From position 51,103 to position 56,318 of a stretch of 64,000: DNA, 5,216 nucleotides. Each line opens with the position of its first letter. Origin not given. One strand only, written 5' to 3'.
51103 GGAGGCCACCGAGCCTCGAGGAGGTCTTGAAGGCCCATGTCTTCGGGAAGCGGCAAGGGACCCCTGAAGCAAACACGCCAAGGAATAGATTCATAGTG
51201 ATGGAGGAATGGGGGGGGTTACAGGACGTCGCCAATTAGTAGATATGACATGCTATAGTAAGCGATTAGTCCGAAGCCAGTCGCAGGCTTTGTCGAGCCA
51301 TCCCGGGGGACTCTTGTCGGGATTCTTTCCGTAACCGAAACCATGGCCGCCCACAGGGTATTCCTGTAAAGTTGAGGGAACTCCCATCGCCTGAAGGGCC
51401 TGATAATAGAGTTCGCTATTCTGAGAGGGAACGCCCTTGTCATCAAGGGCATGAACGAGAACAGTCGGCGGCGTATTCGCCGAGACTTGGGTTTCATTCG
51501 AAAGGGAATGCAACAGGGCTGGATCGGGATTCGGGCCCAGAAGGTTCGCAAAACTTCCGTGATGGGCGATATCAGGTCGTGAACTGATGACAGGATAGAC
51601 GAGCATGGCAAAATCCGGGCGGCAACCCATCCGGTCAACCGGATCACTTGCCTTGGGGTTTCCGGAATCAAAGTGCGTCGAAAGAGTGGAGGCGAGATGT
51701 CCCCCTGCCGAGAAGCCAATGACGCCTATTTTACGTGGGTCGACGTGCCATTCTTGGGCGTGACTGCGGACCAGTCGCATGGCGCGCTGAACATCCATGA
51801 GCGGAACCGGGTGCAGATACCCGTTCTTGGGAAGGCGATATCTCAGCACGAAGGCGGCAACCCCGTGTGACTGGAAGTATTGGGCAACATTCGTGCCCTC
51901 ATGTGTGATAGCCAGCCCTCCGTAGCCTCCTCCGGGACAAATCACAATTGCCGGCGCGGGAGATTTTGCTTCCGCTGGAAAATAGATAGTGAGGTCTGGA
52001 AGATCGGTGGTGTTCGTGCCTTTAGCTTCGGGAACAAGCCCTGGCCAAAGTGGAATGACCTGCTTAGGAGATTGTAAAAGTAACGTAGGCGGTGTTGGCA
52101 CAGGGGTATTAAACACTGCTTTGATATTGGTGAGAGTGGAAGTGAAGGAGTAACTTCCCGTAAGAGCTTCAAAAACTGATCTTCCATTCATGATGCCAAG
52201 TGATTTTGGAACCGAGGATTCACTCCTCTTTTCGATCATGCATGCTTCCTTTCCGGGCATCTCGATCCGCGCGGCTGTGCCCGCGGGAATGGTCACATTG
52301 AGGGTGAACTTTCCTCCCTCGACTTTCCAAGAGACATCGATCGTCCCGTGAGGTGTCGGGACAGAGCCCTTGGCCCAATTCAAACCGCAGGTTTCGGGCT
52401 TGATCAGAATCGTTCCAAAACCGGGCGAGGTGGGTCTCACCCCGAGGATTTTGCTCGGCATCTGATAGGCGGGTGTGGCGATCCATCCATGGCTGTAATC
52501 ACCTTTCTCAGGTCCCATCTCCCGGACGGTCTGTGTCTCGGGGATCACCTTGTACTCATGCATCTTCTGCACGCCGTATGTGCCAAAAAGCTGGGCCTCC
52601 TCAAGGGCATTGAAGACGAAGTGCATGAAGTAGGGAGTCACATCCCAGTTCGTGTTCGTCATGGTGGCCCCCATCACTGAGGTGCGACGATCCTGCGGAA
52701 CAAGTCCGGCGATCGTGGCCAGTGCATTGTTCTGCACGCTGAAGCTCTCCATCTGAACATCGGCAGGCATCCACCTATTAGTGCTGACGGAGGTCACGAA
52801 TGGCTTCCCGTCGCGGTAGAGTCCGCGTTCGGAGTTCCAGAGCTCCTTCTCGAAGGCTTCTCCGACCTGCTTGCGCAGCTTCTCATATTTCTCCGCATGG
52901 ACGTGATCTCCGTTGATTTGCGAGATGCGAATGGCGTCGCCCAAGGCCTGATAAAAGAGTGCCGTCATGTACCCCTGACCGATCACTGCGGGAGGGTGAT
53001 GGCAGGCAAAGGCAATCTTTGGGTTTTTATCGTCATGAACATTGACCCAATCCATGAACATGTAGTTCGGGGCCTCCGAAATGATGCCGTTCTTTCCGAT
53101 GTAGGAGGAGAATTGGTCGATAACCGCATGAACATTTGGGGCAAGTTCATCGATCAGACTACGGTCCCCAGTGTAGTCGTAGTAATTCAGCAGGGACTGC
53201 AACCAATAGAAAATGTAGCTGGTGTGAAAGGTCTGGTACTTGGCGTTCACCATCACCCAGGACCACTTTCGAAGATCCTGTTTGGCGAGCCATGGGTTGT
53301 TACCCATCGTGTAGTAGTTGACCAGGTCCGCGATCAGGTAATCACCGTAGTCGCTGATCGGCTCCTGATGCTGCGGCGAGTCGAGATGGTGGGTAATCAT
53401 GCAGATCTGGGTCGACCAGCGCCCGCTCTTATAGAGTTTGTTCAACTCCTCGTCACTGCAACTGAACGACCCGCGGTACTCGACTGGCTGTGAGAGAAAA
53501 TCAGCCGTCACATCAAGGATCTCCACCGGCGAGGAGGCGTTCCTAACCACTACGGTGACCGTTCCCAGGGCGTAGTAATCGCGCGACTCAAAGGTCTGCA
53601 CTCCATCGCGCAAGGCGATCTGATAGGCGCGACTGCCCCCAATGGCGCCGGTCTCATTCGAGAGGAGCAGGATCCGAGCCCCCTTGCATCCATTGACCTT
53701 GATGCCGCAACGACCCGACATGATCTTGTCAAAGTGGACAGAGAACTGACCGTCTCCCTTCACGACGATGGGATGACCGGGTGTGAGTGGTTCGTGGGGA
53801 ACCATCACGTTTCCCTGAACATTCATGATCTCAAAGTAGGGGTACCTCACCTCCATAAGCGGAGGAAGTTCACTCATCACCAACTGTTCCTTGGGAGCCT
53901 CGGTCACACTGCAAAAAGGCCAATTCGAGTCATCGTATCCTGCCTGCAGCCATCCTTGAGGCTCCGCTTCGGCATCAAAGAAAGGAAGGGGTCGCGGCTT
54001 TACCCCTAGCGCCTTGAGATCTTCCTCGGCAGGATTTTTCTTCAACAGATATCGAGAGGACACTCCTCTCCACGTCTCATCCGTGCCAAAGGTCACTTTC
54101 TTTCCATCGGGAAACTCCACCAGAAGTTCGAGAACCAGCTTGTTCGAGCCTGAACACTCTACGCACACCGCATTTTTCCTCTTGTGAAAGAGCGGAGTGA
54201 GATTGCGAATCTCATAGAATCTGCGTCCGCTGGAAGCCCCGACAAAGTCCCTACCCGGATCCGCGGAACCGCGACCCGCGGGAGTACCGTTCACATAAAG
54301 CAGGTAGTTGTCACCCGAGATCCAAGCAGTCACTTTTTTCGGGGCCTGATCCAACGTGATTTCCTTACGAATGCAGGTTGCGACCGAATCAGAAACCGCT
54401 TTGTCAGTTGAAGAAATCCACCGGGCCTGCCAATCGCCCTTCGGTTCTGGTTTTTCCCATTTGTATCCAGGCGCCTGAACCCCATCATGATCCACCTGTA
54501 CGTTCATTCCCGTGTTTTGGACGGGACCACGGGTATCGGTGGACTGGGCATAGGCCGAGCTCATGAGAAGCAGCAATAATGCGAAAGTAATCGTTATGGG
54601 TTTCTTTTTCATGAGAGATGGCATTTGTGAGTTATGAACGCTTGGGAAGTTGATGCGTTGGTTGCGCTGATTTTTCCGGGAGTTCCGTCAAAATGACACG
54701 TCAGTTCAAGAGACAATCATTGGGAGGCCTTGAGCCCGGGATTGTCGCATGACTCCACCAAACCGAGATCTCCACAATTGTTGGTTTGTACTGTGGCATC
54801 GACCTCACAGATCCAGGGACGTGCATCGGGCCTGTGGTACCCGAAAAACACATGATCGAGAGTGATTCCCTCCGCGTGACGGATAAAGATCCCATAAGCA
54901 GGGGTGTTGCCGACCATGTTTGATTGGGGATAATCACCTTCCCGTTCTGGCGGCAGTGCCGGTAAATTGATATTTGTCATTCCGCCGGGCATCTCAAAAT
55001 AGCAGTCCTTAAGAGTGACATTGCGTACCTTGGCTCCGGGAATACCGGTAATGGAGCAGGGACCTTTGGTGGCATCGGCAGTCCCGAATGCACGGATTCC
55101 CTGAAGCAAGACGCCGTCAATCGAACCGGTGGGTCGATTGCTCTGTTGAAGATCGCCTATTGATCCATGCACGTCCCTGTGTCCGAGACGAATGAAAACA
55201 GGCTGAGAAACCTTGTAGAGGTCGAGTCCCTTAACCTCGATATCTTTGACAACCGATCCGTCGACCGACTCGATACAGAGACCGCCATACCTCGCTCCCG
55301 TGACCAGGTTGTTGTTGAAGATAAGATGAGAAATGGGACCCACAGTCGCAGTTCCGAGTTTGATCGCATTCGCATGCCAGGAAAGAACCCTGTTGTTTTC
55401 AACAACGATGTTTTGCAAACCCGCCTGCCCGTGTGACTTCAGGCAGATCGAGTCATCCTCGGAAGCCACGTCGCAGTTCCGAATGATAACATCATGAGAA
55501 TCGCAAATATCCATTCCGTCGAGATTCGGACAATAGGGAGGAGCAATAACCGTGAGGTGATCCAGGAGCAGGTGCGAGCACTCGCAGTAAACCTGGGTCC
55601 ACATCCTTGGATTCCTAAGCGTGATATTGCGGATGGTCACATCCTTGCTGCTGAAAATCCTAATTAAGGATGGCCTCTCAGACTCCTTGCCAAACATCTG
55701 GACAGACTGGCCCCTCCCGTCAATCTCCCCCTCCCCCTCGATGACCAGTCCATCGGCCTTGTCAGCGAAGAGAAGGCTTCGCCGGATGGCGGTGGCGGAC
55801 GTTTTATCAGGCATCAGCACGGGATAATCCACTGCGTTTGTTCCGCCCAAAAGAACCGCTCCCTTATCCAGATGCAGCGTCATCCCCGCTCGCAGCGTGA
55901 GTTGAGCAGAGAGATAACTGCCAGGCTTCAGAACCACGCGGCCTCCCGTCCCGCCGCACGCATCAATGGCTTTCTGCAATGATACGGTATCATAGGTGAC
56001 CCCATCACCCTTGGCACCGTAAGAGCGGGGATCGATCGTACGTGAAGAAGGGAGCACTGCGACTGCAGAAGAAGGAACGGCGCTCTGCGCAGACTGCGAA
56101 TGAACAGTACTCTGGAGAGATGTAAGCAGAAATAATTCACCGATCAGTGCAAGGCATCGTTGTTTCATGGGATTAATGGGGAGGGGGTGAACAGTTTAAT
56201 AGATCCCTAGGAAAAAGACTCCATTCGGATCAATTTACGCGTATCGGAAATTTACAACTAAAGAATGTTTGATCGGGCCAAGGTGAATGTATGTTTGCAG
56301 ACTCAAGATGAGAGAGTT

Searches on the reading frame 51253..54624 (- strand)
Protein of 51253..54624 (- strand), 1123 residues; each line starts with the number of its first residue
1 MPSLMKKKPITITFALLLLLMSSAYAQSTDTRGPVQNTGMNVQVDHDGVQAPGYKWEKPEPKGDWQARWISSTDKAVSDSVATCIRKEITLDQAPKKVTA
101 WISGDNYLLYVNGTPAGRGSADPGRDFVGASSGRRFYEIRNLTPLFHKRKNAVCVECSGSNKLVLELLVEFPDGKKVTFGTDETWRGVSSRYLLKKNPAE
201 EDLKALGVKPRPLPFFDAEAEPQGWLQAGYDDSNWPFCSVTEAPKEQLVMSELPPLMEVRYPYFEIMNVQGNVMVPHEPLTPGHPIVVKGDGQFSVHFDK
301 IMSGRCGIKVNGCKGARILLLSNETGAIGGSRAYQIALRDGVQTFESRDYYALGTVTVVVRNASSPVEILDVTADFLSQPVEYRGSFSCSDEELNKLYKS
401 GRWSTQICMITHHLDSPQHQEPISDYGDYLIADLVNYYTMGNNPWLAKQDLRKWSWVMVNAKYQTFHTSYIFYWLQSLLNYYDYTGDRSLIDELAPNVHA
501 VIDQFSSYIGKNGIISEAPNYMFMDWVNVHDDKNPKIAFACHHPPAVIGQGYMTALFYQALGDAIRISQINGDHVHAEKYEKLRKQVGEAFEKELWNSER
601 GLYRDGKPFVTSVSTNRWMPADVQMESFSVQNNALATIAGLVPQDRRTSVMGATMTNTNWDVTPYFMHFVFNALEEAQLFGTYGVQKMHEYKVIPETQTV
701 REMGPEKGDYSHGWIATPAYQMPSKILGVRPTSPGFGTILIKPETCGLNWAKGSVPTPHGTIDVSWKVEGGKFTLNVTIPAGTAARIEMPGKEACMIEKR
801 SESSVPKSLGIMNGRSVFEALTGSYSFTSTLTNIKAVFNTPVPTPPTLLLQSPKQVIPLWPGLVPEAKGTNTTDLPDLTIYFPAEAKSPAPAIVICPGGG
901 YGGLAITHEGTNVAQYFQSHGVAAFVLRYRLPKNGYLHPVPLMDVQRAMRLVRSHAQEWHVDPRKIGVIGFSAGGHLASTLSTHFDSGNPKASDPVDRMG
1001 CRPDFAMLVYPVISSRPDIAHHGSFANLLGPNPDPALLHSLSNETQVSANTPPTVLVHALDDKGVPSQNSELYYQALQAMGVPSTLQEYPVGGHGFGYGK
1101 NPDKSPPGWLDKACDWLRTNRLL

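Call 6: search_protein_families(library=pfam, proteins=[window:51253-54624:-], max_evalue=0.001)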
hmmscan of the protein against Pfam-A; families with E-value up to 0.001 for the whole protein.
window:51253-54624:- (1123 aa): 10 families
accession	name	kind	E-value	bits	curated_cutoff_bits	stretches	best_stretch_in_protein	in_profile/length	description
PF20434.5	BD-FAE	-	4.7e-24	85.5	26.8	1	878-1077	1-215/215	BD-FAE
PF17390.7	Bac_rhamnosid_C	-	1.7e-20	73.1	22.1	1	728-798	1-72/78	Bacterial alpha-L-rhamnosidase C-terminal domain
PF17389.8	Bac_rhamnosid6H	-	8.1e-19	68.5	24.5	1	385-657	4-252/339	Bacterial alpha-L-rhamnosidase 6 hairpin glycosidase domain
PF07859.19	Abhydrolase_3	-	2e-13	51.1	25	1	898-1096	6-208/210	alpha/beta hydrolase fold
PF00326.27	Peptidase_S9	-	7.8e-11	42.3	22.6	1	1038-1101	129-194/213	Prolyl oligopeptidase family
PF08531.16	Bac_rhamnosid_N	-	8.2e-08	32.7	25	1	159-258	84-170/172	Alpha-L-rhamnosidase N-terminal domain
PF00135.34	COesterase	-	6.4e-07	29.1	27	1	878-984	88-203/515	Carboxylesterase family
PF06202.20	GDE_C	-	4.7e-06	26.2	21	1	461-606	75-217/367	Amylo-alpha-1,6-glucosidase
PF17167.11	Glyco_hydro_94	-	2.2e-05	23.8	27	1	551-656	199-298/420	Glycosyl hydrolase 94 superfamily, catalytic domain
PF01738.24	DLH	-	4.1e-05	23.7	21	0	951-985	84-118/217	Dienelactone hydrolase family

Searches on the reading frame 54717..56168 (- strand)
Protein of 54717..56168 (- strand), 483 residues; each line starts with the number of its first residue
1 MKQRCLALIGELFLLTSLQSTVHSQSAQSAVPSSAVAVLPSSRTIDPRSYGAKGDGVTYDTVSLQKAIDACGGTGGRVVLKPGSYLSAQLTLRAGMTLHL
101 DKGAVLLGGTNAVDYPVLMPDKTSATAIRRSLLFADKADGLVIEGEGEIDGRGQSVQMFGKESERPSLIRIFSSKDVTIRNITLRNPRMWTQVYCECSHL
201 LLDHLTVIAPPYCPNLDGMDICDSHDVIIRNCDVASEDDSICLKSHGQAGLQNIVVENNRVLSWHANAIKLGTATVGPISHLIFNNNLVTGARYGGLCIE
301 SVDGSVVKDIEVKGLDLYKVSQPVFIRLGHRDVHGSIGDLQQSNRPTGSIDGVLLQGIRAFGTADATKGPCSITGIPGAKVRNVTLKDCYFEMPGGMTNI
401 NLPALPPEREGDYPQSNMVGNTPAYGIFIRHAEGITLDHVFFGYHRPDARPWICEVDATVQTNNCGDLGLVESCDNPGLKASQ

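Call 36: search_protein_families(library=pfam, proteins=[window:54717-56168:-], max_evalue=0.1)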
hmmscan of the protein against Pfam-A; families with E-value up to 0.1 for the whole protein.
window:54717-56168:- (483 aa): 4 families
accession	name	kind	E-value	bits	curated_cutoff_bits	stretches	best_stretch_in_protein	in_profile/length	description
PF00295.23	Glyco_hydro_28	-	3e-19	69.7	22.9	1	125-389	45-304/324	Glycosyl hydrolases family 28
PF12708.12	Pect-lyase_RHGA_epim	-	6.6e-10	39.6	27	1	48-122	5-84/213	Rhamnogalacturonase A/epimerase, pectate lyase-like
PF13229.12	Beta_helix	-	3.6e-06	27.1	25.9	2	169-298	49-143/158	Right handed beta helix region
PF05048.19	NosD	-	0.012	15.5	23.6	1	166-308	16-142/212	Periplasmic copper-binding protein (NosD)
